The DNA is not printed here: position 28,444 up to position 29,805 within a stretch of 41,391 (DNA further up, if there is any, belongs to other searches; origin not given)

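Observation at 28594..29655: Divergent ThyA-family enzyme (PCN instead of PCH, C-terminal extension); likely dUMP hydroxymethylase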

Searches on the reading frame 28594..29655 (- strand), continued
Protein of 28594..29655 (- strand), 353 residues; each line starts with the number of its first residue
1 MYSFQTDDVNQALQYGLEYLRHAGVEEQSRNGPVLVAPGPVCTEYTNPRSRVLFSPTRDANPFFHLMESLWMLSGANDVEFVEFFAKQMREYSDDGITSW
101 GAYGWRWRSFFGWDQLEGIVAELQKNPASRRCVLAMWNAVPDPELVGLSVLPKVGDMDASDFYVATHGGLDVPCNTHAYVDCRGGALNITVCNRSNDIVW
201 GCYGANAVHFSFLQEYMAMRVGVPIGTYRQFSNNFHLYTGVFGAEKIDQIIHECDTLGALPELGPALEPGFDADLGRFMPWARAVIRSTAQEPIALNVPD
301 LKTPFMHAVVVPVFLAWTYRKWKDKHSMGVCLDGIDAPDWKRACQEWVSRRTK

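Call 16: search_dna_similar(query=window:28597-29655:-, collection=phages, mode=protein, max_rows=60, rows=spread, max_evalue=0.001)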
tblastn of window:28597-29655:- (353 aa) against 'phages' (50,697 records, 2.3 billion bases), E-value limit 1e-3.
Records with a match: 906; places in all: 907; records where one place covers at least 80% of the query: 163.
Best place of each record, by identity: <60% 906.
By first word of the organism name: Salmonella 168; Bacillus 118; Pseudomonas 86; Vibrio 66; Klebsiella 46; Arthrobacter 34; Escherichia 32; Xanthomonas 27; Enterobacter 26; Achromobacter 21; and 54 more.
By host as written in the record: - 139; Pseudomonas aeruginosa 32; Arthrobacter sp. ATCC 21022 29; Salmonella enterica 28; Bacillus subtilis 25; Pseudomonas aeruginosa PAO1 24; Salmonella enterica subsp. enterica serovar Enteritidis PT1 21; Klebsiella pneumoniae 19; and 262 more.
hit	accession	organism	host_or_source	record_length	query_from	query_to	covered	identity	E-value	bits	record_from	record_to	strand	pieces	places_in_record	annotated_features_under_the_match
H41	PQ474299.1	Pseudomonas phage BL8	Pseudomonas aeruginosa PA14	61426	1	351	99%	42.9%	1e-70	244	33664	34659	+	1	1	hypothetical protein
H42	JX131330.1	Pseudomonas phage MP1412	Pseudomonas aeruginosa PAO1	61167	1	351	99%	42.9%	2e-70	244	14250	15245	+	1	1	thymidylate synthase/deoxyuridylate hydroxymethyltransferase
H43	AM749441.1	Pseudomonas virus Yua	Pseudomonas aeruginosa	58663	1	351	99%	42.7%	3e-70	243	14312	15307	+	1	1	gp17: hypothetical protein | gp16: hypothetical protein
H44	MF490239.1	Pseudomonas phage vB_PaeS_S218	-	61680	1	351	99%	42.4%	4e-70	243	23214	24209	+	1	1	deoxyuridylate hydroxymethyltransferase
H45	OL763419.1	Pseudomonas phage Churro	Pseudomonas aeruginosa PAO1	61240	1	351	99%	41.6%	3e-69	240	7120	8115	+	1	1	putative thymidylate synthase | hypothetical protein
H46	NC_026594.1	Pseudomonas phage vB_PaeS_PAO1_Ab18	Pseudomonas aeruginosa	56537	1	351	99%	39.2%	4e-70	243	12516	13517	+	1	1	ORF14: thymidylate synthase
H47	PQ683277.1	phage Simon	raw sewage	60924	1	353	100%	36.9%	2e-62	220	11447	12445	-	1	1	record has no annotation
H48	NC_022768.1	Salmonella phage Maynard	Salmonella typhimurium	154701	10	319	88%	26.8%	1e-29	125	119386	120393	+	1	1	thymidylate synthase | ribosome_binding_site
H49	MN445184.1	Escherichia phage vB_EcoA_4HA11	Escherichia coli O157:H7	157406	10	319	88%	26.8%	2e-29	125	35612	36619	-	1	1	thymidylate synthase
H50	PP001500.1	Salmonella phage SP-9-14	Salmonella enterica subsp. enterica ...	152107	10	315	87%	25.9%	7e-27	117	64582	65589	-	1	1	putative thymidylate synthase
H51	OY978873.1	Klebsiella phage vB_Ko_K5lambda5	-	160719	10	310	85%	25.9%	7e-28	120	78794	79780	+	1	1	thymidylate synthase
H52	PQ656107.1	Klebsiella phage KP6F1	Klebsiella pneumoniae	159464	10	310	85%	25.3%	5e-27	118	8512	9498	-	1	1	hypothetical protein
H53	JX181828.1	Salmonella phage STML-13-1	mixed Maryland water samples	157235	10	256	70%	29.5%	1e-28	123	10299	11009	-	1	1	hypothetical protein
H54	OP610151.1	Salmonella phage Guerrero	Salmonella enterica serovar Typhimurium ...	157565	10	256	70%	29.5%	2e-28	122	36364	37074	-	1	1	thymidylate synthase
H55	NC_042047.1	Serratia phage vB_Sru_IME250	Serratia rubidaea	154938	10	250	68%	29.9%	3e-26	115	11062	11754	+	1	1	thymidylate synthase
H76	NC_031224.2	Arthrobacter phage Mudcat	Arthrobacter sp. ATCC 21022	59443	17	254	67%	24.6%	2e-8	62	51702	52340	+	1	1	82: thymidylate synthase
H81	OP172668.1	Bacteroides phage BF486P3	Bacteroides fragilis DA486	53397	47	238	54%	26.4%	1e-6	56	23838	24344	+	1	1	deoxycytidylate 5-hydroxymethyltransferase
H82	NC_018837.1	Pectobacterium phage My1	-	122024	68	263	56%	25.4%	2e-4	50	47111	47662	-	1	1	thymidylate synthase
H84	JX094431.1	Bacillus phage vB_BceM_Bc431v3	Bacillus cereus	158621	77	267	54%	24.9%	2e-4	49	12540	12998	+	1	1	orf021: thymidylate synthase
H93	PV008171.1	Enterobacter phage vB_Ecl_YOG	Enterobacter cloacae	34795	66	239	49%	23.1%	9e-4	47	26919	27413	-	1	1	thyA: thymidylate synthase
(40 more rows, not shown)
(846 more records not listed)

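Call 17: get_annotated_region(hit=H33, flank=9000)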
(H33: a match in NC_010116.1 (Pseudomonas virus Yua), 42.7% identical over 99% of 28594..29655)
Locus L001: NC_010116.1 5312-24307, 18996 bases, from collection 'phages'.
description: Pseudomonas phage YuA, complete genome.
organism: Pseudomonas virus Yua (NCBI taxid 462590)
taxonomy: Viruses; Duplodnaviria; Heunggongvirae; Uroviricota; Caudoviricetes; Mesyanzhinovviridae; Rabinowitzvirinae; Yuavirus
host: Pseudomonas aeruginosa; source: water sample from local pond; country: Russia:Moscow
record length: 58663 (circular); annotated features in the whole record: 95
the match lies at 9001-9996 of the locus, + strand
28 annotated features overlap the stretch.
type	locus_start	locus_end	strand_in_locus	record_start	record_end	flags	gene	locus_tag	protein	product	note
CDS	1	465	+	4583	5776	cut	gp06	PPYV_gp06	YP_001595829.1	Dda-like helicase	putative exonuclease V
CDS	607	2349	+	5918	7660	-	gp07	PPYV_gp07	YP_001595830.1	ribonucleotide reductase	putative ribonucleotide reductase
repeat_region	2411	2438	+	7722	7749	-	-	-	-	-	putative sigma70 promoter requiring phage-encoded cofactor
CDS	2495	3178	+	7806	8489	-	gp08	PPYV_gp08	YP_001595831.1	hypothetical protein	-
CDS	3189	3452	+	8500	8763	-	gp09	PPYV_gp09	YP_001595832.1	hypothetical protein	-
CDS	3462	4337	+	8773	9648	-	gp10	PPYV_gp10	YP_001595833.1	hypothetical protein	-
CDS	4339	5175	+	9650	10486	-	gp11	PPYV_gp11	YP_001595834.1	threonine dehydratase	-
repeat_region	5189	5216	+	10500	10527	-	-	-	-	-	putative sigma70 promoter requiring phage-encoded cofactor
CDS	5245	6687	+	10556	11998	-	gp12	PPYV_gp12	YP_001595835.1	DNA repair photolyase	-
regulatory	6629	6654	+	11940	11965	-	gp12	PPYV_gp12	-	terminator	Rho-independent; Transterm prediction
CDS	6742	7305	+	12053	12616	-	gp13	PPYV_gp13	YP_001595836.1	terminase small subunit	putative kinase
CDS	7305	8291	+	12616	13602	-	gp14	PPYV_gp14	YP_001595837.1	hypothetical protein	-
CDS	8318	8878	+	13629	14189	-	gp15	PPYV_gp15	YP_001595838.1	hypothetical protein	-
CDS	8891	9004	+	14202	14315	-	gp16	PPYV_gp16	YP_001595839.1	hypothetical protein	-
CDS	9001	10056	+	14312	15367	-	gp17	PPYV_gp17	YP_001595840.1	thymidylate synthase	putative deoxyuridylate hydroxymethyltransferase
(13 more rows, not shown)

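Call 21: get_annotated_region(hit=H48, flank=2500)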
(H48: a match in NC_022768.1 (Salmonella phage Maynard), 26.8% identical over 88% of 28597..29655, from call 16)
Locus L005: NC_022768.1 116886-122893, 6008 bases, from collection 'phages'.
description: Salmonella phage Maynard, complete genome.
organism: Salmonella phage Maynard (NCBI taxid 1406795)
taxonomy: Viruses; Duplodnaviria; Heunggongvirae; Uroviricota; Caudoviricetes; Ackermannviridae; Cvivirinae; Kuttervirus; Kuttervirus maynard
host: Salmonella typhimurium; source: -; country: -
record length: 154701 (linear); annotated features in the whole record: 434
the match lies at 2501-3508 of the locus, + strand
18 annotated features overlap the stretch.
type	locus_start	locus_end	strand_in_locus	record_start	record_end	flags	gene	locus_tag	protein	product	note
CDS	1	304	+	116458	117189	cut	-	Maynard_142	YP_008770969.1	hypothetical protein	-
regulatory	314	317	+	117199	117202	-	-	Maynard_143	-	ribosome_binding_site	-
CDS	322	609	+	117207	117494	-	-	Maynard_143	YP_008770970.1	hypothetical protein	-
regulatory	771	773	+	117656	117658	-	-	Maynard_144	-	ribosome_binding_site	-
CDS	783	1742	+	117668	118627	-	-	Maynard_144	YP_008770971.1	hypothetical protein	-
regulatory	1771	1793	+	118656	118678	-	-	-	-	terminator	-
regulatory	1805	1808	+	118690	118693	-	-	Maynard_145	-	ribosome_binding_site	-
CDS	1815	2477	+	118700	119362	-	-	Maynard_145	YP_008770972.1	terminase small subunit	-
regulatory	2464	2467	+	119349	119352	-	-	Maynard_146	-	ribosome_binding_site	-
CDS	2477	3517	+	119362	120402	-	-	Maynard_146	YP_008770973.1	thymidylate synthase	-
regulatory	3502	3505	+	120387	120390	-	-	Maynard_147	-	ribosome_binding_site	-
CDS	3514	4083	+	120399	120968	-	-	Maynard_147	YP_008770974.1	hypothetical protein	-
regulatory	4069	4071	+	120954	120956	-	-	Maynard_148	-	ribosome_binding_site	-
CDS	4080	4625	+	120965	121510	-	-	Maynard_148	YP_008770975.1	nucleoside triphosphate pyrophosphohydrolase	-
regulatory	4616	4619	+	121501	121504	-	-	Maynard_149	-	ribosome_binding_site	-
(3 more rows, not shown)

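Call 22: get_annotated_region(hit=H93, flank=600)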
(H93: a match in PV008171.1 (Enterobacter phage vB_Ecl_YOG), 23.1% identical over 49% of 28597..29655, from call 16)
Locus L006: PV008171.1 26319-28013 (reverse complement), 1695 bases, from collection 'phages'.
description: Enterobacter phage vB_Ecl_YOG, complete genome.
organism: Enterobacter phage vB_Ecl_YOG (NCBI taxid 3391383)
taxonomy: Viruses
host: Enterobacter cloacae; source: -; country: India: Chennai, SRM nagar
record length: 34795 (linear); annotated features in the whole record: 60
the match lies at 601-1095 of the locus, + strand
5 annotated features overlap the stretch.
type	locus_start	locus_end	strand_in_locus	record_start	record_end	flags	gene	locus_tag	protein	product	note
CDS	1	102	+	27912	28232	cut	-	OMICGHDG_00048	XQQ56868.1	hypothetical protein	-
CDS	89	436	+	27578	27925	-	-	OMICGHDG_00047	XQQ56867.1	hypothetical protein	-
CDS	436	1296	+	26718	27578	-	thyA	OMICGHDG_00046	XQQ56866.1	thymidylate synthase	-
CDS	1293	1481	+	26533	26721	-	-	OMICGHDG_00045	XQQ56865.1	hypothetical protein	-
CDS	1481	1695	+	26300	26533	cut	-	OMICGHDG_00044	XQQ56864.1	hypothetical protein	-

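Call 25: find_encoding_contigs(protein=P0001, flank=10000, max_places=3)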
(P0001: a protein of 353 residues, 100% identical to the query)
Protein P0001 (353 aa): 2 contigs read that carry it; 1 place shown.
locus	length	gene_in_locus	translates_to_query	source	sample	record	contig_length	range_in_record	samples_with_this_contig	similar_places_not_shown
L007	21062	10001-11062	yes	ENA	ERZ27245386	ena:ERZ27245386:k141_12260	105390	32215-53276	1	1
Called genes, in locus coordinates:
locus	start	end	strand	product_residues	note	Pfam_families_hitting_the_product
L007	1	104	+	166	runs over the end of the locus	PF19474:DUF6011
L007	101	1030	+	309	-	-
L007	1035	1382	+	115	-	PF10686:YAcAr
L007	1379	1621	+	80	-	-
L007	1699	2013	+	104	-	-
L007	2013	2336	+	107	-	-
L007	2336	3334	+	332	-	PF10979:DUF2786, PF23771:DUF7168 (weak)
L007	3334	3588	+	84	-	-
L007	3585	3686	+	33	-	-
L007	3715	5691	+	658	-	-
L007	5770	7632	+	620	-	PF13522:GATase_6, PF18724:ADDT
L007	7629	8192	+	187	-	PF18748:HMUDK_HMUD1 (faint)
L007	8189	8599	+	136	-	-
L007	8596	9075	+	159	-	PF00583:Acetyltransf_1, PF13673:Acetyltransf_10 (weak), PF13508:Acetyltransf_7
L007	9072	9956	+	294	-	PF18723:HMUDK_hel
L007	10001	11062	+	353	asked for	PF00303:Thymidylat_synt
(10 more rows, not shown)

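Call 26: find_encoding_contigs(protein=P0002, flank=10000, max_places=2)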
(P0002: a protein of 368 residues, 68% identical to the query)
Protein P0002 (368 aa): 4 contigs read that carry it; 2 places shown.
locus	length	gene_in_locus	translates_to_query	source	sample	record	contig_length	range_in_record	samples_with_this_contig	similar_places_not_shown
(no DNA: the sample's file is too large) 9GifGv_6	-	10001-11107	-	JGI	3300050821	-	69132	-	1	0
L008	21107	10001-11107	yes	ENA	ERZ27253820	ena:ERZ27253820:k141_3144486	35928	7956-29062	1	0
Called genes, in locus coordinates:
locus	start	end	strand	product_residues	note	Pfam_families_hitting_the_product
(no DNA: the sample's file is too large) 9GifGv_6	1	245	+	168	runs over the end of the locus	PF19474:DUF6011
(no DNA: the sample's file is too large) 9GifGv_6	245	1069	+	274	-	-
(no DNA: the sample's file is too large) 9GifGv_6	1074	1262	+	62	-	-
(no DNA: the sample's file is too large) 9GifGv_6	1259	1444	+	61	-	-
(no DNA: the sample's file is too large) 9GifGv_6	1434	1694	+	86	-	-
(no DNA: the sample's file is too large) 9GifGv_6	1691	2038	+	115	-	-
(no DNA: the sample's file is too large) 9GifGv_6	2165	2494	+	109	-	PF03013:Pyr_excise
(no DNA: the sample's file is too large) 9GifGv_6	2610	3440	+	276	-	-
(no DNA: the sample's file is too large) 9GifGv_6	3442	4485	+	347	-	PF10979:DUF2786, PF23771:DUF7168 (weak)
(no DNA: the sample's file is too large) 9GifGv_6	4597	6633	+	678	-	-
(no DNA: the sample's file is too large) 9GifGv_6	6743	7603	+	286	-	PF20691:TAGT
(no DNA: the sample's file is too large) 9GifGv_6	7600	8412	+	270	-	-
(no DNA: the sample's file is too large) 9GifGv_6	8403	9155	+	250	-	PF00483:NTP_transferase, PF12804:NTP_transf_3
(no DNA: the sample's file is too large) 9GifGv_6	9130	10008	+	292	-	PF18723:HMUDK_hel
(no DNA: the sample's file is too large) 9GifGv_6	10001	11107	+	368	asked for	PF00303:Thymidylat_synt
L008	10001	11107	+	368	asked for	PF00303:Thymidylat_synt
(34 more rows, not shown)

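Call 27: find_encoding_contigs(protein=P0011, flank=8000, max_places=1)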
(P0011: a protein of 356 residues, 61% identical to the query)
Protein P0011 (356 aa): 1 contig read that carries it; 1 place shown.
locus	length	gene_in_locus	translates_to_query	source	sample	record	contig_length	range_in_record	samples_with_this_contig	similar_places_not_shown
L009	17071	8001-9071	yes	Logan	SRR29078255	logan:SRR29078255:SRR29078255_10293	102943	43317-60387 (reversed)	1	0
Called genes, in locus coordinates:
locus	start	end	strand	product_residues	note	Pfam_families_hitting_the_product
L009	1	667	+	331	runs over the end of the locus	PF10979:DUF2786, PF23771:DUF7168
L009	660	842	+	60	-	-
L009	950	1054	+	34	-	-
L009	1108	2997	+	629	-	-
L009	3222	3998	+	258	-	PF18724:ADDT (faint)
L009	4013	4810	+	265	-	PF00291:PALP (weak)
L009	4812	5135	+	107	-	-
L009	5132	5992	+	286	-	PF01555:N6_N4_Mtase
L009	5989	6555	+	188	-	PF13671:AAA_33 (faint)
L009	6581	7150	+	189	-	PF13392:HNH_3, PF07460:NUMOD3 (weak)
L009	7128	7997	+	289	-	PF18723:HMUDK_hel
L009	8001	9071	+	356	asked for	PF00303:Thymidylat_synt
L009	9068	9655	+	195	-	PF12917:YfbR-like, PF13023:HD_3 (weak), PF01966:HD (faint)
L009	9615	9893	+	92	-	PF11753:DUF3310 (faint)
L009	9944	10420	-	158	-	-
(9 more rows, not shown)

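Call 28: find_encoding_contigs(protein=P0037, flank=8000, max_places=1)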
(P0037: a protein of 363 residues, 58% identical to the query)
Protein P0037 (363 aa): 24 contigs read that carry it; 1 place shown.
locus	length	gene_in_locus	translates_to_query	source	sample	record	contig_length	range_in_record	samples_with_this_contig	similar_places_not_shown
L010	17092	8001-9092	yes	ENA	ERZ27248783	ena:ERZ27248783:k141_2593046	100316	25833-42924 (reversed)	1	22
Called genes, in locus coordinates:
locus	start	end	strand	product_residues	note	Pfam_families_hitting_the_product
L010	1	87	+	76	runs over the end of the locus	-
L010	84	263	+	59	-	-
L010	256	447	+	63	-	-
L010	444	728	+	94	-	PF07499:RuvA_C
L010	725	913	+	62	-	-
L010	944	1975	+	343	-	PF10979:DUF2786, PF23771:DUF7168 (weak)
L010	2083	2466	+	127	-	-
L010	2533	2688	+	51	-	-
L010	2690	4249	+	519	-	-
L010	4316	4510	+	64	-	-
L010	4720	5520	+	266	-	PF20691:TAGT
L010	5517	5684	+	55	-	-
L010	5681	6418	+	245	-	-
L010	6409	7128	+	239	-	PF00483:NTP_transferase, PF12804:NTP_transf_3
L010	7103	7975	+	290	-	PF18723:HMUDK_hel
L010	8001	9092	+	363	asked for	PF00303:Thymidylat_synt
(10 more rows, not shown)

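Call 29: find_encoding_contigs(protein=P0075, flank=8000, max_places=1)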
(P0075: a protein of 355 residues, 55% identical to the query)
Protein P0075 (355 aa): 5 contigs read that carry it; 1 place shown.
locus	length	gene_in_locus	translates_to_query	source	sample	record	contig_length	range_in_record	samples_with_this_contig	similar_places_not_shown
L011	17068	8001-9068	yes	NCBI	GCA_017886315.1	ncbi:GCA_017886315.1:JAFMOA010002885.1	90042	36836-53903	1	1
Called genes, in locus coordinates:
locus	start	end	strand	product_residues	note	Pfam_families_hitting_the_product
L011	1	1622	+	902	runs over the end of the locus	-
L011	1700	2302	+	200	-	-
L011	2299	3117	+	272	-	PF18724:ADDT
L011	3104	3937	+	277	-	PF00291:PALP (weak)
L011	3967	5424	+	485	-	-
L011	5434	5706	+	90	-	-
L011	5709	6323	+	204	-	-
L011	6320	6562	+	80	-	-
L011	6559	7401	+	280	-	PF18723:HMUDK_hel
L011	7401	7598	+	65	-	-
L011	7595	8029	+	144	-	-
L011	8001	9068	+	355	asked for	PF00303:Thymidylat_synt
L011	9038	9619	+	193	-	PF12917:YfbR-like, PF13023:HD_3 (faint)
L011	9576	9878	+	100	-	-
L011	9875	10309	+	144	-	PF00383:dCMP_cyt_deam_1, PF14437:MafB19-deam, PF14439:Bd3614-deam (faint)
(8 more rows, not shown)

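Call 30: find_encoding_contigs(protein=P0098, flank=8000, max_places=1)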
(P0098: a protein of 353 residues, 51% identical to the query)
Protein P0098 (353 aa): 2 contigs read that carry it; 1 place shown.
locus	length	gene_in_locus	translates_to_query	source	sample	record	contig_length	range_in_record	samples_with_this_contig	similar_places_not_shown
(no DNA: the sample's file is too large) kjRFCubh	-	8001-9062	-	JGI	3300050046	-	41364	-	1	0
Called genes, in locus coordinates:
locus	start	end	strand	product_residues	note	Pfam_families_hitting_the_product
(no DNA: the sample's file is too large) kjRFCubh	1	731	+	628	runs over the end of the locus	PF01612:DNA_pol_A_exo1 (faint), PF00476:DNA_pol_A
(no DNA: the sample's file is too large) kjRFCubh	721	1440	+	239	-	PF12705:PDDEXK_1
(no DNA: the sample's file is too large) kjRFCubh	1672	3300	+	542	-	PF00176:SNF2-rel_dom, PF00271:Helicase_C (weak)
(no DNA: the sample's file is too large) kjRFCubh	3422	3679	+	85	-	-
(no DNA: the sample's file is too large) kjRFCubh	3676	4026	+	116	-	-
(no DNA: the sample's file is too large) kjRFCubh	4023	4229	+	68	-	-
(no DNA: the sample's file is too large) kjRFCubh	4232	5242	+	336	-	-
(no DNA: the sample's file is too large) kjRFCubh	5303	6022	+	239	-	-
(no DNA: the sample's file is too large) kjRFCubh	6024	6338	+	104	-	-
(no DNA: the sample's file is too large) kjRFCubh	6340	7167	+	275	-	PF20691:TAGT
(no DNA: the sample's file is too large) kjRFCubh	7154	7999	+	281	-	PF18723:HMUDK_hel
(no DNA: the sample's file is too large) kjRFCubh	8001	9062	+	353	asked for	PF00303:Thymidylat_synt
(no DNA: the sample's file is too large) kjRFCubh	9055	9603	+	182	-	PF12917:YfbR-like, PF13023:HD_3 (weak), PF01966:HD (weak)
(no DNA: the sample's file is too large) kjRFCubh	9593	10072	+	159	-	PF11753:DUF3310 (weak)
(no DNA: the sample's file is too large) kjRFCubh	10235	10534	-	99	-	-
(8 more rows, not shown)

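Call 31: search_protein_families(library=ncbifam, proteins=[window:28597-29655:-, L001:9001-10053:+], max_evalue=0.001)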
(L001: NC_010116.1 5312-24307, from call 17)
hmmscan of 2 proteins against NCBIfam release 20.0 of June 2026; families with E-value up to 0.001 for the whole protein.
window:28597-29655:- (353 aa): 6 families
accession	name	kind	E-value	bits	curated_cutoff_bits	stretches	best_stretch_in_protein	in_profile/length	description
TIGR03283.1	thy_syn_methano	equivalog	7.9e-17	61.4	174.55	1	83-239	64-195/201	thymidylate synthase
NF002497.0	PRK01827.1-3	equivalog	1.9e-12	47.1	327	1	67-242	57-213/264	thymidylate synthase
NF002495.0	PRK01827.1-1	equivalog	7e-11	42.2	327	1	172-244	152-227/279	thymidylate synthase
NF002496.0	PRK01827.1-2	equivalog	4.9e-08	32.4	325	1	102-239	147-264/318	thymidylate synthase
TIGR03284.1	thym_sym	equivalog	5.6e-07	29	108.35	1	102-240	125-243/296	thymidylate synthase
NF002499.0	PRK01827.1-5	equivalog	2e-06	27.2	405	1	67-140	57-136/264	thymidylate synthase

L001:9001-10053:+ (351 aa): 7 families
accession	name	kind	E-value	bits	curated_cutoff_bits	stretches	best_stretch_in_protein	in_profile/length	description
TIGR03283.1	thy_syn_methano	equivalog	6.7e-23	81.3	174.55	1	3-221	2-198/201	thymidylate synthase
NF002495.0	PRK01827.1-1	equivalog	7.7e-17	61.7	327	1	97-224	103-228/279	thymidylate synthase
NF002497.0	PRK01827.1-3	equivalog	5.9e-14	52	327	1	67-225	57-217/264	thymidylate synthase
NF002496.0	PRK01827.1-2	equivalog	5.5e-10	38.8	325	1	102-225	147-271/318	thymidylate synthase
TIGR03284.1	thym_sym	equivalog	9.6e-09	34.8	108.35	1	102-224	125-248/296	thymidylate synthase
NF002499.0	PRK01827.1-5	equivalog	1.7e-08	34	405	1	67-223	57-215/264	thymidylate synthase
NF002498.0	PRK01827.1-4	equivalog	7e-06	25.6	427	1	84-224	92-230/283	thymidylate synthase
